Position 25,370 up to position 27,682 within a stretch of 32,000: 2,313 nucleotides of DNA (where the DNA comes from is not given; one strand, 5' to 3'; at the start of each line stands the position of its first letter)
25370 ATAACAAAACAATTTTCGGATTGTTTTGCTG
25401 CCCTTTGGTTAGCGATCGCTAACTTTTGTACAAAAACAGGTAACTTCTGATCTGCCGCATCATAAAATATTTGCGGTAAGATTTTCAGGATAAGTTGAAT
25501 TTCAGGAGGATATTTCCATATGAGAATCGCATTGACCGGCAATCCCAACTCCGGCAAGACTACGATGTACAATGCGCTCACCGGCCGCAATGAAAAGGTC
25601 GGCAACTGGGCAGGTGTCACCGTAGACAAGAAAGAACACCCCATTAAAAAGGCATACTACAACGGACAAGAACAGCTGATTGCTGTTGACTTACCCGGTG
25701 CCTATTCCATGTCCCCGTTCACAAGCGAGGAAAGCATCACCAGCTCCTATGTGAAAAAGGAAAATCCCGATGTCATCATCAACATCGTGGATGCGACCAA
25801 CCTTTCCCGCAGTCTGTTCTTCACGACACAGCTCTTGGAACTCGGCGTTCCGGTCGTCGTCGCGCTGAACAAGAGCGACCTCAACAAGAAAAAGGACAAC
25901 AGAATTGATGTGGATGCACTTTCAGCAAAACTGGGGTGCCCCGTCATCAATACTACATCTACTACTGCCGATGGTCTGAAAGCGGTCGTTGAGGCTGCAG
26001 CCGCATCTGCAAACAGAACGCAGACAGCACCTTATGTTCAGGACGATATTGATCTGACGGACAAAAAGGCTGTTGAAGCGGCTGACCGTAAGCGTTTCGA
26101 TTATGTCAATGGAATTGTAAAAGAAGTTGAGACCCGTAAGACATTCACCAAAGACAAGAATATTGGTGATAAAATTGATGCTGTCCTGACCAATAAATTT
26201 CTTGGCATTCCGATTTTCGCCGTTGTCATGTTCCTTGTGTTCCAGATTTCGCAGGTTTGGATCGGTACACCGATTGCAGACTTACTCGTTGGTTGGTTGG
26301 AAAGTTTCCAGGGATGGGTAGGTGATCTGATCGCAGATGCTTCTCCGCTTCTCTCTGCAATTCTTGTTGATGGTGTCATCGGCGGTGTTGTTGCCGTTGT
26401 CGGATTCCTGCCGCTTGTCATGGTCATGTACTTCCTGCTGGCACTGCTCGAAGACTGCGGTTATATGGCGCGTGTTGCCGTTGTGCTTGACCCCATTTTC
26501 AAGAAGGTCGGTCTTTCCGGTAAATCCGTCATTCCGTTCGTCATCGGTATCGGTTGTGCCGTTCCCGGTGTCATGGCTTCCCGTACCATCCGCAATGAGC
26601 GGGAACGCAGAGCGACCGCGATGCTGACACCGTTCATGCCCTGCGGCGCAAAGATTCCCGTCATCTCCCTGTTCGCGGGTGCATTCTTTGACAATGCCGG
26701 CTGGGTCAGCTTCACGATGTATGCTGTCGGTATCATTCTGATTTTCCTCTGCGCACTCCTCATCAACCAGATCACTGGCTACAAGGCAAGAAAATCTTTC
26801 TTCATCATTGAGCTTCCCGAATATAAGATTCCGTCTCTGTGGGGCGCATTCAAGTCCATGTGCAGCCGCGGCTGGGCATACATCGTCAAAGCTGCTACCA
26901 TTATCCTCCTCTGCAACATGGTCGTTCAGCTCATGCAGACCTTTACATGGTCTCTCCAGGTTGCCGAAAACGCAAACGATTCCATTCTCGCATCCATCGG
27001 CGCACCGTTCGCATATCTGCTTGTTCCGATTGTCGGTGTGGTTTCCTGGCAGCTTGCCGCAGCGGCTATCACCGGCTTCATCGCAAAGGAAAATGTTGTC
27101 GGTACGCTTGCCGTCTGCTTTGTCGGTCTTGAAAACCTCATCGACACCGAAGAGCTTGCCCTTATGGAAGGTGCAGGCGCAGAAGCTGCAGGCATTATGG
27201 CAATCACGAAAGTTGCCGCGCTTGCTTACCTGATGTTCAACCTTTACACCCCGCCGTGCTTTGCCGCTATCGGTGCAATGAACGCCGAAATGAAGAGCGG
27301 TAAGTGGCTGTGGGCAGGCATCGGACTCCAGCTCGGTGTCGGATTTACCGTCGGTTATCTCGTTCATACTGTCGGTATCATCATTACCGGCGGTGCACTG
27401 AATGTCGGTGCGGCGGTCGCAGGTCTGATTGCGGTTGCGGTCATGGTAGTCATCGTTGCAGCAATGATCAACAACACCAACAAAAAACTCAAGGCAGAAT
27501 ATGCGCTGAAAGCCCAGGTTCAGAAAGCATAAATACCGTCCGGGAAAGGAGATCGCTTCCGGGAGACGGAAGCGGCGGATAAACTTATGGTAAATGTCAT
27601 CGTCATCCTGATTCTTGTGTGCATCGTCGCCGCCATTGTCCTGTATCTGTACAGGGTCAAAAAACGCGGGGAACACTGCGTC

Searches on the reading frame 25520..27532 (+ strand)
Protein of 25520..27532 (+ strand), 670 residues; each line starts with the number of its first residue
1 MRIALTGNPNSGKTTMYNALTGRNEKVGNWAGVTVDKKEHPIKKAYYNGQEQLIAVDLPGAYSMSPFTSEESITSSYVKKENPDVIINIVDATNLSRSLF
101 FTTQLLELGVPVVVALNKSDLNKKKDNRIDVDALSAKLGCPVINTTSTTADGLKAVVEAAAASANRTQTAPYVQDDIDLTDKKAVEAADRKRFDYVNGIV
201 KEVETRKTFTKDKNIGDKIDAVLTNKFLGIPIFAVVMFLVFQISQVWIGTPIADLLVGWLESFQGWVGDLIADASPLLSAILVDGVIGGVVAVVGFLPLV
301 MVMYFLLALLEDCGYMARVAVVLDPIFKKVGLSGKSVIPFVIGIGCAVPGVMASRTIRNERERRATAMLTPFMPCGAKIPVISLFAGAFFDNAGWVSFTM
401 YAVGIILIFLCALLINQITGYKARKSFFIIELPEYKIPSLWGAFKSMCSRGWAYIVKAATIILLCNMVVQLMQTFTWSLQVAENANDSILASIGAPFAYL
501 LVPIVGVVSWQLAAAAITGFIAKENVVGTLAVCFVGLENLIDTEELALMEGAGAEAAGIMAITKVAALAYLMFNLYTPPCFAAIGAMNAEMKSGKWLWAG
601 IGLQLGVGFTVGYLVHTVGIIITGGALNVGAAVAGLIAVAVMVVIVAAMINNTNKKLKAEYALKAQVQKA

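Call 50: search_protein_families(library=pfam, proteins=[window:25520-27529:+], max_evalue=0.001)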
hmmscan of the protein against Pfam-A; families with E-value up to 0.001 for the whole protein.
window:25520-27529:+ (670 aa): 9 families
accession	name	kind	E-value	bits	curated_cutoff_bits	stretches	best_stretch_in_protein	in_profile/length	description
PF02421.24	FeoB_N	-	2e-55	187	27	1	2-159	2-155/156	Ferrous iron transport protein B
PF07670.19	Gate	-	6.5e-26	91.3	29.6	2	294-389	2-104/104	Nucleoside recognition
PF01926.29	MMR_HSR1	-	7.1e-18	65.2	21.9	1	2-118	1-113/113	50S ribosome-binding GTPase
PF07664.17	FeoB_C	-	1.2e-12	47.8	26.6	1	398-450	2-54/54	Ferrous iron transport protein B C terminus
PF03029.23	ATP_bind_1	-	7.1e-05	23.1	27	0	50-135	90-186/240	Conserved hypothetical ATP binding protein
PF00009.33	GTP_EFTU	-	0.00019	21.5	26.5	0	3-160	6-182/188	Elongation factor Tu GTP binding domain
PF03193.22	RsgA_GTPase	-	0.00042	20.6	30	0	103-159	47-103/174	RsgA GTPase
PF09439.16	SRPRB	-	0.00053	19.8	25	0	3-135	6-135/178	Signal recognition particle receptor beta subunit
PF00350.29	Dynamin_N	-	0.00057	20.4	27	0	43-118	93-167/168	Dynamin family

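Call 77: find_encoding_contigs(protein=window:25520-27532:+, flank=10000, max_places=1)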
Protein window:25520-27532:+ (670 aa): 1 contig read that carries it; 1 place shown.
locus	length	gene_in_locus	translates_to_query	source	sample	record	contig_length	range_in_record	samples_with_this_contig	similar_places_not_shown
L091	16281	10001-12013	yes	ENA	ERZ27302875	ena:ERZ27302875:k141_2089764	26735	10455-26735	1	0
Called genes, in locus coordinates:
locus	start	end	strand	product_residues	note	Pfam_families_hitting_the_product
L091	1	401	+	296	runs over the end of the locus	PF27840:ScmC (weak)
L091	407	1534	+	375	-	PF04055:Radical_SAM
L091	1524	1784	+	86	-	PF05402:PqqD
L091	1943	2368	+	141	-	PF02082:Rrf2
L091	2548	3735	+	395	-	PF00155:Aminotran_1_2 (weak), PF00266:Aminotran_5, PF01212:Beta_elim_lyase (weak)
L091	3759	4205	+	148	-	PF01592:NifU_N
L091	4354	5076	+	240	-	-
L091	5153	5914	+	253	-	PF20434:BD-FAE, PF00135:COesterase (faint), PF07859:Abhydrolase_3, PF00326:Peptidase_S9 (weak)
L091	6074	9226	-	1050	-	PF17132:Glyco_hydro_106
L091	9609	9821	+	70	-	PF04023:FeoA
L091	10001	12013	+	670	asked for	PF01926:MMR_HSR1, PF02421:FeoB_N, PF07670:Gate, PF07664:FeoB_C, PF07670:Gate (weak)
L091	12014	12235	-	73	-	-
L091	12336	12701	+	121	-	PF00403:HMA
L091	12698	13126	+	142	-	PF12833:HTH_18, PF00165:HTH_AraC (weak)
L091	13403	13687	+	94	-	PF19605:DUF6110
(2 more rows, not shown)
